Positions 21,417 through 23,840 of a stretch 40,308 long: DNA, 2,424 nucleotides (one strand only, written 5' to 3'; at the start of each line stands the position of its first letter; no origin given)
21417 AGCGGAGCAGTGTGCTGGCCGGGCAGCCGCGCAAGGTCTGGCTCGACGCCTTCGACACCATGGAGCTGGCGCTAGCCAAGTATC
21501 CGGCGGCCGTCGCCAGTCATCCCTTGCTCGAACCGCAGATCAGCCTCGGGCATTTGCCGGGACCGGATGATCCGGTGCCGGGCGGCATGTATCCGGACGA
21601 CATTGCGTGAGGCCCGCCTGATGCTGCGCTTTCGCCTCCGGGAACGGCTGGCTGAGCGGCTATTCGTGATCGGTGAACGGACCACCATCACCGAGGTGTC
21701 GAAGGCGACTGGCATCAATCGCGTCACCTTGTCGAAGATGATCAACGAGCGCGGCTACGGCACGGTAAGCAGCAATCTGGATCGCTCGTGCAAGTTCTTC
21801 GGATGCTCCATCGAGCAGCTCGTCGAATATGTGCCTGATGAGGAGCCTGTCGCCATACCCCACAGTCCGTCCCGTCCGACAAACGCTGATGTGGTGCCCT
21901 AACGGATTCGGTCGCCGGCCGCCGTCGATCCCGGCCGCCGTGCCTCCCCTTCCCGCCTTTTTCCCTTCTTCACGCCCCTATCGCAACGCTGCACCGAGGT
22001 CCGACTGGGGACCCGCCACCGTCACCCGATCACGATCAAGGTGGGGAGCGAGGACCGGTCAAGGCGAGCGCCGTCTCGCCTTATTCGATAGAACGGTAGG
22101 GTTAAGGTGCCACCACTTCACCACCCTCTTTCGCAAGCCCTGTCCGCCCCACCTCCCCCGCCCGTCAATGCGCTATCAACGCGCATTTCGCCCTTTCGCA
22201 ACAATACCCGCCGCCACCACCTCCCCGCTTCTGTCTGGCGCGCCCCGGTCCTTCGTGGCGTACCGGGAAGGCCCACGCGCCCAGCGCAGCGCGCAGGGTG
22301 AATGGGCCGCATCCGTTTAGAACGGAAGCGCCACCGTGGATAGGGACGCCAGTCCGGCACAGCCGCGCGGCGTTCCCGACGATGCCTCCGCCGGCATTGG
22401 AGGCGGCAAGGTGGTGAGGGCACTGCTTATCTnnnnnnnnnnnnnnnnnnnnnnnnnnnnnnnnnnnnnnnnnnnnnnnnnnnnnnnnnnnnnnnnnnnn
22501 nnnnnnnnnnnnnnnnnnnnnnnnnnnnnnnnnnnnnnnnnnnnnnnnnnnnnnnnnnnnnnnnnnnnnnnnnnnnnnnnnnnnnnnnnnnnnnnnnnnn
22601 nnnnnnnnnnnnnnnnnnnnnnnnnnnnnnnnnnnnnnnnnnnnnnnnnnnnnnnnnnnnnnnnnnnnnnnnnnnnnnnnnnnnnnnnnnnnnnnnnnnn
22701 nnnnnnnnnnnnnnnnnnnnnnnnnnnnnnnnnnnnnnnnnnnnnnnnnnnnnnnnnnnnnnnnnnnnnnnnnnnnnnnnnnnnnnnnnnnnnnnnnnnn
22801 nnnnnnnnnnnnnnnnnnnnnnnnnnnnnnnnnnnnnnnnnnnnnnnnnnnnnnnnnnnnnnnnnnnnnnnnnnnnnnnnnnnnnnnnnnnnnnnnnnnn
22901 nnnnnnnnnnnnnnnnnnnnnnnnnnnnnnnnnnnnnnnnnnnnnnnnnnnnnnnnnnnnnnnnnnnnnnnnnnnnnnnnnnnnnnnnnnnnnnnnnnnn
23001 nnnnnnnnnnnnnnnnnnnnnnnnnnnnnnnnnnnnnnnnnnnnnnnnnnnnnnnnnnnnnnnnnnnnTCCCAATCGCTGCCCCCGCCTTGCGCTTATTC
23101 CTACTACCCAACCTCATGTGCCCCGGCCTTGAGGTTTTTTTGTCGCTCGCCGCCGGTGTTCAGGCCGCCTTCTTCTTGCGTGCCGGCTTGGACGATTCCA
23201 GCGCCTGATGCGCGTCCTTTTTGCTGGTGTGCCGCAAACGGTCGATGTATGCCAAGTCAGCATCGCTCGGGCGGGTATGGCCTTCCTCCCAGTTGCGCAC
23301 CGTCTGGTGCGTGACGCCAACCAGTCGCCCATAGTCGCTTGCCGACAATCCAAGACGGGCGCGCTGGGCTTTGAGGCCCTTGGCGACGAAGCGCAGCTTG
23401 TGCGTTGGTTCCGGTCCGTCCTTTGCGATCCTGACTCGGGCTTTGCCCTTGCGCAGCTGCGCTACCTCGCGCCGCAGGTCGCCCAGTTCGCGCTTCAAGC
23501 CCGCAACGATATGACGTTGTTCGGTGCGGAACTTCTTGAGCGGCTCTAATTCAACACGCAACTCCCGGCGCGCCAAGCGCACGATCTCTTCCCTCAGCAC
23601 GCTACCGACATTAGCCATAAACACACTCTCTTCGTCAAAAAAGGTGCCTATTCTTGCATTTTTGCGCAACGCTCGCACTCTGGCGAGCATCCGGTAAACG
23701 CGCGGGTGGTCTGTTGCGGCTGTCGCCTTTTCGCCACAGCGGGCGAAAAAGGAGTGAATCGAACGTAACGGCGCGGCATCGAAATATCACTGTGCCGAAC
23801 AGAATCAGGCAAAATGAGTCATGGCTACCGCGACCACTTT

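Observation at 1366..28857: Seven copies of one palindromic operator fused to a -10 box: a single-repressor regulon across the element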

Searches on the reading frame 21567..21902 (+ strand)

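Call 10: search_protein_families(library=pfam, proteins=[window:21567-21902:+], max_evalue=0.01)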
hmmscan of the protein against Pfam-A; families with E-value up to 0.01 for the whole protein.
window:21567-21902:+ (111 aa): 1 family
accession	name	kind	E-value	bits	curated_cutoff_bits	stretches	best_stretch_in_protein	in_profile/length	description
PF13443.12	HTH_26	-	3.6e-10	40.4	22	1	39-91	11-63/63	Cro/C1-type HTH DNA-binding domain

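Call 23: search_protein_families(library=ncbifam, proteins=[window:21567-21902:+], max_evalue=0.01)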
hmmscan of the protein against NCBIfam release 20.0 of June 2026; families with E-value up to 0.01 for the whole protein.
window:21567-21902:+ (111 aa): 0 families

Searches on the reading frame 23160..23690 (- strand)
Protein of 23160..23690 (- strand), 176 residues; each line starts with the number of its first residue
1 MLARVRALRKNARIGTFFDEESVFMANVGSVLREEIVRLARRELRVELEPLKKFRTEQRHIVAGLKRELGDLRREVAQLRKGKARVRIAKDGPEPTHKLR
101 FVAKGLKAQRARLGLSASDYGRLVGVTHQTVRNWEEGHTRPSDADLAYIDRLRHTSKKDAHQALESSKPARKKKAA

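Call 23: search_protein_families(library=ncbifam, proteins=[window:23160-23690:-], max_evalue=0.01)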
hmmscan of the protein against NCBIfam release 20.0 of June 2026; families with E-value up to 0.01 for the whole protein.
window:23160-23690:- (176 aa): 9 families
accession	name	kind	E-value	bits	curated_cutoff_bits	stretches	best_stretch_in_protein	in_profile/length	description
TIGR03830.1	CxxCG_CxxCG_HTH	subfamily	9.1e-06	25.5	61.8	1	102-144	66-108/127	type II TA system antitoxin MqsA family protein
NF007257.0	PRK09706.1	subfamily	3.8e-05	23.5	101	1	102-147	6-51/135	transcriptional repressor DicA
NF007481.0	PRK10072.1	equivalog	4e-05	24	110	1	107-149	39-81/96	HTH-type transcriptional regulator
TIGR03070.1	couple_hipB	subfamily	8.1e-05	22.5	71.65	1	105-140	6-41/58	type II toxin-antitoxin system Y4mF family antitoxin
NF040522.1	VC1465_fam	subfamily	0.00027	21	70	1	107-140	2-35/111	VC1465 family Xer recombination activation factor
NF033516.0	transpos_IS3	equivalog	0.00081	18.7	160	1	51-155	50-142/369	IS3 family transposase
NF047542.1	telomere_Tap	equivalog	0.0012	17.7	600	1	110-170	26-89/695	telomere-associated protein Tap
NF041951.1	phage_RstR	subfamily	0.0026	18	80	0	103-146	4-47/108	RstR family transcriptional repressor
NF041265.1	NadS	equivalog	0.0083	16.4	60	0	86-142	15-71/94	NadS family protein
